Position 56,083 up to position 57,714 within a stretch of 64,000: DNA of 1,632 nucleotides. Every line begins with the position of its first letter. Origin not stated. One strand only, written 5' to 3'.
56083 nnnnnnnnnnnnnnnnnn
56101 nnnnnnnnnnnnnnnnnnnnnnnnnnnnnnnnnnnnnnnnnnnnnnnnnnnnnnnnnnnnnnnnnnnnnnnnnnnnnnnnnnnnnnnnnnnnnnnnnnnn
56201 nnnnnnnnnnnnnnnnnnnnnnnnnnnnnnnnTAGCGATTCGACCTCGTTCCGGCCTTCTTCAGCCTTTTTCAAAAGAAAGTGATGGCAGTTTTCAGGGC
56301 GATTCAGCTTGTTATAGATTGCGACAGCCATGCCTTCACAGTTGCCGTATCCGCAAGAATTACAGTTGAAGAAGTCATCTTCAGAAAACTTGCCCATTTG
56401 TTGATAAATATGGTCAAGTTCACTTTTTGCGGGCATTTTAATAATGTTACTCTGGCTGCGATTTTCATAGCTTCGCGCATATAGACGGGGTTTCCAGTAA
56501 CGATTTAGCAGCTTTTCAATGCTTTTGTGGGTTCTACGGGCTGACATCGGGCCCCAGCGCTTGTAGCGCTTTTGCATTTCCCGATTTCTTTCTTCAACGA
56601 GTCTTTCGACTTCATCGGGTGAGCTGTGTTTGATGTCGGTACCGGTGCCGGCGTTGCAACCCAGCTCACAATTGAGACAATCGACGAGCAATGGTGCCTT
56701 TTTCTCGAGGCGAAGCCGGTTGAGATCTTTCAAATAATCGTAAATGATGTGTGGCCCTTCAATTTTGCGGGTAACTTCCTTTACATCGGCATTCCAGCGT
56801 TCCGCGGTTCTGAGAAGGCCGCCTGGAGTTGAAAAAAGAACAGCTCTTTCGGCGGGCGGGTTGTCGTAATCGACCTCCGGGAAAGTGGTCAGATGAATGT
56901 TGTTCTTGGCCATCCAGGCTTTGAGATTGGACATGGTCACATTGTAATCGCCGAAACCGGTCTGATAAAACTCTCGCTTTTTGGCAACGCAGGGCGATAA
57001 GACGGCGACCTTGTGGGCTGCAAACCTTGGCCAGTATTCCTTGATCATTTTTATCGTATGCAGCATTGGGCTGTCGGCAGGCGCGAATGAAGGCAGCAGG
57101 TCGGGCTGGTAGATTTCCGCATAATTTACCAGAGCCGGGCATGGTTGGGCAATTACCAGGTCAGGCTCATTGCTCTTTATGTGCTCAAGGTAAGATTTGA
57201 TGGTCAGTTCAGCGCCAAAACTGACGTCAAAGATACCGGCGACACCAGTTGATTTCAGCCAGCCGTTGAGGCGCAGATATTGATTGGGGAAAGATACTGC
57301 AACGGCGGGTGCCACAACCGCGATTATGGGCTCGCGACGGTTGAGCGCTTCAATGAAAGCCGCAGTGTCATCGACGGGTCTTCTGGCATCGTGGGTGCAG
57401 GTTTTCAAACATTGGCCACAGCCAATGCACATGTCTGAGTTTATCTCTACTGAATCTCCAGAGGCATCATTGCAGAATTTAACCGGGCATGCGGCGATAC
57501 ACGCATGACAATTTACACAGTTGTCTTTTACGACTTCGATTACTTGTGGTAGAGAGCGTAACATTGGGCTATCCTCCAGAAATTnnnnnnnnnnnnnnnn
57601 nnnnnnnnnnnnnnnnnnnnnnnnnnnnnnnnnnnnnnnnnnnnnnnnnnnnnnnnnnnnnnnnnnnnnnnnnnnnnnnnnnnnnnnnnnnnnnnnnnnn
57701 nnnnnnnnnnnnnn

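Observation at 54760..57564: Cytoplasmic chemoreceptor fused to ferredoxin plus [FeFe]-hydrogenase-like domain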

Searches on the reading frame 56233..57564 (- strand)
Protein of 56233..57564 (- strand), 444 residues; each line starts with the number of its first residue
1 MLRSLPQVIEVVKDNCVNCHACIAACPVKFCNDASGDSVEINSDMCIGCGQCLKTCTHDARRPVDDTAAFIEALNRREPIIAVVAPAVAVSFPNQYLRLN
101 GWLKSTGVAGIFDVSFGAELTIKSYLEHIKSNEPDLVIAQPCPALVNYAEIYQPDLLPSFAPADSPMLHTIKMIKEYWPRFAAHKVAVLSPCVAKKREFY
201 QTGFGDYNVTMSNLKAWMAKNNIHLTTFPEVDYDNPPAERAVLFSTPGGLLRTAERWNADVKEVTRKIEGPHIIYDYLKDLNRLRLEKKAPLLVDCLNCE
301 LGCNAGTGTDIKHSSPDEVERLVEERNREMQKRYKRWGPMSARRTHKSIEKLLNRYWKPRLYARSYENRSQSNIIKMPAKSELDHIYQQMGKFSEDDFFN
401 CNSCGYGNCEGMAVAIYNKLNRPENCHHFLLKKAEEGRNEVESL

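Call 6: search_solved_structures(query=window:56233-57564:-, max_evalue=0.01, show_alignments=3)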
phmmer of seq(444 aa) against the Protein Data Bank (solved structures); distinct sequences matched with E-value up to 0.01: 66 (the best 60 are shown).
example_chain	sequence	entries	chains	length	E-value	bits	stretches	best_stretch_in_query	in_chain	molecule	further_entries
9rkm_A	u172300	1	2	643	3.6e-18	68.9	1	12-257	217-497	[FeFe]-hydrogenase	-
30jk_A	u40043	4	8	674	4.1e-18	68.7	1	12-257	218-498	[FeFe]-hydrogenase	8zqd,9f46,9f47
7qv7_D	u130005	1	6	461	3.6e-17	65.6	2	104-259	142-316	Hydrogen dependent carbon dioxide reductase subunit HydA2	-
8bj7_A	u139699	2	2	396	9.5e-16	60.9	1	9-258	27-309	Periplasmic [Fe] hydrogenase large subunit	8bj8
8rxj_A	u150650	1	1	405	1e-15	60.8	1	9-258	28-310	Periplasmic [Fe] hydrogenase large subunit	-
9r9v_A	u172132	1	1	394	1.7e-15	60.1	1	9-258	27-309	Periplasmic [Fe] hydrogenase large subunit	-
6sg2_AAA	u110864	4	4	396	1.7e-15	60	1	9-258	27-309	Periplasmic [Fe] hydrogenase large subunit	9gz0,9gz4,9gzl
9hpx_A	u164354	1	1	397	1.7e-15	60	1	9-258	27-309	Periplasmic [Fe] hydrogenase large subunit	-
8rtg_A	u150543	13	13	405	1.8e-15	59.9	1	9-258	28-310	Periplasmic [Fe] hydrogenase large subunit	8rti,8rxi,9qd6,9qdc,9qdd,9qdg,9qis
1hfe_L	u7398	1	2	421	1.9e-15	59.9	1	9-258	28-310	PROTEIN (FE-ONLY HYDROGENASE (E.C.1.18.99.1) (LARGER SUBUNIT))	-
1e08_A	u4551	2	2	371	2.1e-15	59.7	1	10-258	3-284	[FE]-HYDROGENASE (LARGE SUBUNIT) | PERIPLASMIC [FE] HYDROGENASE LARGE SUBUNIT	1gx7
9gnk_A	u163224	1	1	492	2.6e-15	59.4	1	9-258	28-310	Periplasmic [Fe] hydrogenase large subunit,Periplasmic [Fe] hydrogenase small subunit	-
9gbu_A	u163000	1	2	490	2.6e-15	59.4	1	9-258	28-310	Periplasmic [Fe] hydrogenase large subunit,Periplasmic [Fe] hydrogenase small subunit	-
8ru6_B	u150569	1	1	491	3e-15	59.2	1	9-258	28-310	Periplasmic [Fe] hydrogenase large subunit,CpI,Periplasmic [Fe] hydrogenase small subunit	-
8ryh_A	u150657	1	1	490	3.2e-15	59.2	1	9-258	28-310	Periplasmic [Fe] hydrogenase large subunit,Periplasmic [Fe] hydrogenase small subunit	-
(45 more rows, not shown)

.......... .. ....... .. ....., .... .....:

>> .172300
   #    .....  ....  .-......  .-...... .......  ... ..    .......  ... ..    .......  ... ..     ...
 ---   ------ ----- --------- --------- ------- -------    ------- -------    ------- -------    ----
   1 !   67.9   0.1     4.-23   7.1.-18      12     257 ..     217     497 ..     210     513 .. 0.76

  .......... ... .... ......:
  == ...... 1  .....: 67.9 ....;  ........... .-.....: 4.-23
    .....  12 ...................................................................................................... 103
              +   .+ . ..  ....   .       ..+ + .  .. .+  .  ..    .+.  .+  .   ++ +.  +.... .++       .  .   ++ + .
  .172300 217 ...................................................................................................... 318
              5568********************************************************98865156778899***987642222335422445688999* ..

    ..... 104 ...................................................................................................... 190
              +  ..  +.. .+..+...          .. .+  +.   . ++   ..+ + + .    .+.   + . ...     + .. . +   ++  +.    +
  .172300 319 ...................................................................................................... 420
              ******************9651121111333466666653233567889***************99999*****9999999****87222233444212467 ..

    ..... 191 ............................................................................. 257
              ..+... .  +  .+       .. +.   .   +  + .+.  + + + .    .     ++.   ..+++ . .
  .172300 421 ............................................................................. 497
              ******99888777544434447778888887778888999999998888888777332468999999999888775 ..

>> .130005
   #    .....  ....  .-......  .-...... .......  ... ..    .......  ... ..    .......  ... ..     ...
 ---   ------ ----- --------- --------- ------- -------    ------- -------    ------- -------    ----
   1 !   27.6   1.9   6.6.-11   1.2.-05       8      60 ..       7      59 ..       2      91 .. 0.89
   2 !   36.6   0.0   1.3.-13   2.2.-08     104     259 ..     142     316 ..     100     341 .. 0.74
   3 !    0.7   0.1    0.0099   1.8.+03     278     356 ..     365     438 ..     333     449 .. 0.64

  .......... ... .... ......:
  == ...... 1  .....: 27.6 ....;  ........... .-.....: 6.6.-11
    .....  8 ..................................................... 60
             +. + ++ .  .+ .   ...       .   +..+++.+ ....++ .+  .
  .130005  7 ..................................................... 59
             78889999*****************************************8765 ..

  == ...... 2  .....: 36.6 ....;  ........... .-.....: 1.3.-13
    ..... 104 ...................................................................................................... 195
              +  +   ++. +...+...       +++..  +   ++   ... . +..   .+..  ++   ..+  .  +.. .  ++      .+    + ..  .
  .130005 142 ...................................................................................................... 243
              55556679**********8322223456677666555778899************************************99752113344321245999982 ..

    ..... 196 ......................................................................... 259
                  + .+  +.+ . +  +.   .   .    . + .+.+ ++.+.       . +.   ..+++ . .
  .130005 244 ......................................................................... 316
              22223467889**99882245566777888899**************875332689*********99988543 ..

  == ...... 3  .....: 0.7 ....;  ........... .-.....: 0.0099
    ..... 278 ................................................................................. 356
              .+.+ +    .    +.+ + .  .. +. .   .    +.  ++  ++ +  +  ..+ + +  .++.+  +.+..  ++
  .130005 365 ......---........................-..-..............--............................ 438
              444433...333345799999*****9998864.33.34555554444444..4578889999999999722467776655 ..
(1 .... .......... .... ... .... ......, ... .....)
